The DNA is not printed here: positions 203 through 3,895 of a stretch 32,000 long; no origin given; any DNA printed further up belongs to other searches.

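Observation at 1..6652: POR-gamma/IorB-like + HdrA-HdrA-MvhD + HdrD-like + EtfA + EtfB: a compact operon resembling an uncharacterised flavin-based electron-bifurcation (or confurcation) module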

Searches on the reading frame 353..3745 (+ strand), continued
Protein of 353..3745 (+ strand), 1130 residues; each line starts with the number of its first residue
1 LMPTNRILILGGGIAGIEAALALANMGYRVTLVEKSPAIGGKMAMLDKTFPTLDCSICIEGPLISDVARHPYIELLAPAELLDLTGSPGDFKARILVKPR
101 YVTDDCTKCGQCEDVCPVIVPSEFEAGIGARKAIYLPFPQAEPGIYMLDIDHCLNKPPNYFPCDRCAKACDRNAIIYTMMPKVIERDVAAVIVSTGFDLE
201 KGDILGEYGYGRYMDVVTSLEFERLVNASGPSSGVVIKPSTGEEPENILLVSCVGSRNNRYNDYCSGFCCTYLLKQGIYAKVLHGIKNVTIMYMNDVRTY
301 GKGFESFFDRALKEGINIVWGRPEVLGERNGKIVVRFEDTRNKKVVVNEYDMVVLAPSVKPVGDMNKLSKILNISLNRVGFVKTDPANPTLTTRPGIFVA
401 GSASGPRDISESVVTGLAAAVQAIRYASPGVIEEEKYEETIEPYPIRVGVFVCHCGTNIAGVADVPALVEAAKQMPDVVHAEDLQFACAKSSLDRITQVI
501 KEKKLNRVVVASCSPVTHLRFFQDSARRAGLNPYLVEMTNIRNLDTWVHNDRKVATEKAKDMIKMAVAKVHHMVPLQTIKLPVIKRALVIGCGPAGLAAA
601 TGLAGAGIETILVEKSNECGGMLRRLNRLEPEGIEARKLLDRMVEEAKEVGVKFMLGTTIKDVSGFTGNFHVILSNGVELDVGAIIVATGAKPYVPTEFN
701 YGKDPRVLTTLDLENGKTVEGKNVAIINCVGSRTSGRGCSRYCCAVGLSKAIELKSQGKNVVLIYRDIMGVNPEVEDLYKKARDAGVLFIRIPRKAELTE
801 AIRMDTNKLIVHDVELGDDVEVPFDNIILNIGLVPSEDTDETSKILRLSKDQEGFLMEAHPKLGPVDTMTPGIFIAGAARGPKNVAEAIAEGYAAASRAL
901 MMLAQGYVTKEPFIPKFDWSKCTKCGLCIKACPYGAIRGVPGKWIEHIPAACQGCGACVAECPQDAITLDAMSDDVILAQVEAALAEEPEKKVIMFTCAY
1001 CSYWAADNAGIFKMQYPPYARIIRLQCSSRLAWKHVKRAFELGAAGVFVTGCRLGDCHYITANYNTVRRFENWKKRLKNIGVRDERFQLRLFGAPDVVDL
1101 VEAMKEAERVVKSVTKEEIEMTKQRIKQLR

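Call 14: find_encoding_contigs(protein=P0037, flank=8000, max_places=2)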
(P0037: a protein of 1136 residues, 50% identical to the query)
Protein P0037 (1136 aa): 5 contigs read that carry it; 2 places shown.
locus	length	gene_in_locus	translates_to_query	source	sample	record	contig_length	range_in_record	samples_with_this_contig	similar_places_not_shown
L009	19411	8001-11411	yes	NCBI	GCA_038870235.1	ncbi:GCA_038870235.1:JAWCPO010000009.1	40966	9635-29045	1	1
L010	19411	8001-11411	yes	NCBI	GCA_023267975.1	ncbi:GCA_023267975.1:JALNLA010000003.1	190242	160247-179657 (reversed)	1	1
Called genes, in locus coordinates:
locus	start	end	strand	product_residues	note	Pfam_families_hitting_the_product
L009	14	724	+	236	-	-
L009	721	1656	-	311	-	PF02775:TPP_enzyme_C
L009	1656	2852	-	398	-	PF01855:POR_N, PF02780:Transketolase_C (weak), PF17147:PFOR_II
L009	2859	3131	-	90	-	PF13484:Fer4_16 (faint), PF14697:Fer4_21, PF00037:Fer4 (weak), PF13237:Fer4_10, PF12838:Fer4_7 (weak), PF13187:Fer4_9 (weak), PF12837:Fer4_6 (weak), PF00037:Fer4 (weak), +2 more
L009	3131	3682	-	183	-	PF01558:POR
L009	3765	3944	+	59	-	-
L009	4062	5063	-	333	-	-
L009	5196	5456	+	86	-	PF13237:Fer4_10 (faint), PF14697:Fer4_21 (faint), PF12797:Fer4_2 (faint), PF12837:Fer4_6 (faint), PF00037:Fer4 (faint), PF12838:Fer4_7, PF13187:Fer4_9 (weak)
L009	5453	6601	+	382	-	PF01855:POR_N, PF02780:Transketolase_C (weak), PF17147:PFOR_II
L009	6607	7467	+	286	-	PF02775:TPP_enzyme_C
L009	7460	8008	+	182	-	PF01558:POR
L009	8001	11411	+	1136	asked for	PF00890:FAD_binding_2 (weak), PF01134:GIDA (weak), PF01266:DAO (weak), PF12831:FAD_oxidored, PF07992:Pyr_redox_2, PF12831:FAD_oxidored, PF13450:NAD_binding_8, PF02662:FlpD, +19 more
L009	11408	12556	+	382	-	PF13183:Fer4_8, PF13187:Fer4_9 (weak), PF13534:Fer4_17, PF02754:CCG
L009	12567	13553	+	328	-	PF01012:ETF, PF00766:ETF_alpha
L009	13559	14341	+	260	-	PF01012:ETF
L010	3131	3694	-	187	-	PF01558:POR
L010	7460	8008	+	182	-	PF01558:POR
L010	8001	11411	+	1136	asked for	PF00890:FAD_binding_2 (weak), PF01134:GIDA (weak), PF01266:DAO (weak), PF12831:FAD_oxidored, PF07992:Pyr_redox_2, PF12831:FAD_oxidored, PF13450:NAD_binding_8, PF02662:FlpD, +19 more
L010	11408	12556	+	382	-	PF13183:Fer4_8, PF13187:Fer4_9 (weak), PF13534:Fer4_17, PF02754:CCG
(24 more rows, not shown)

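Call 15: find_encoding_contigs(protein=P0082, flank=8000, max_places=2)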
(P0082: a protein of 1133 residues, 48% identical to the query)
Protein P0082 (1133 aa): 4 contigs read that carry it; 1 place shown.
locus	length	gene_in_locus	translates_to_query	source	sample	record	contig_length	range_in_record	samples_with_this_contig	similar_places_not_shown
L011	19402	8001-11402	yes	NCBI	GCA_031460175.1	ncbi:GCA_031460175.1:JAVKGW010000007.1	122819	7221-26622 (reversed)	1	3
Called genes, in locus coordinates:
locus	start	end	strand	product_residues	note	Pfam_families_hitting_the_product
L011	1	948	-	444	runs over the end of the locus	PF05048:NosD, PF13229:Beta_helix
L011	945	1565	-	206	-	-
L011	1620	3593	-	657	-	PF18764:nos_propeller, PF13473:Cupredoxin_1, PF00116:COX2 (weak)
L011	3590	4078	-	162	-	PF02082:Rrf2, PF12840:HTH_20 (weak)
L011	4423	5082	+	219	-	PF00571:CBS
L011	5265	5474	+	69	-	PF00037:Fer4 (weak), PF12797:Fer4_2 (faint), PF12837:Fer4_6 (faint), PF13237:Fer4_10 (weak), PF14697:Fer4_21 (faint), PF25160:LdpA_Fe-S-bd (faint), PF12838:Fer4_7, PF13187:Fer4_9 (weak), +2 more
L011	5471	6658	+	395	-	PF01855:POR_N, PF02780:Transketolase_C (weak), PF17147:PFOR_II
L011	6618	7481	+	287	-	PF02775:TPP_enzyme_C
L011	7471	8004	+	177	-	PF01558:POR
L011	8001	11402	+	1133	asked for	PF12831:FAD_oxidored, PF07992:Pyr_redox_2, PF12831:FAD_oxidored, PF13450:NAD_binding_8, PF00037:Fer4, PF12837:Fer4_6, PF12838:Fer4_7, PF13237:Fer4_10, +19 more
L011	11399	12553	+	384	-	PF13534:Fer4_17 (faint), PF12838:Fer4_7 (weak), PF13183:Fer4_8, PF13187:Fer4_9, PF13237:Fer4_10, PF02754:CCG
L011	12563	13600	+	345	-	PF01012:ETF, PF00766:ETF_alpha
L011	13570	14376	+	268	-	PF01012:ETF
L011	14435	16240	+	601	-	PF01979:Amidohydro_1, PF07969:Amidohydro_3 (faint), PF13382:Adenine_deam_C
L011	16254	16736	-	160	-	PF04214:DUF411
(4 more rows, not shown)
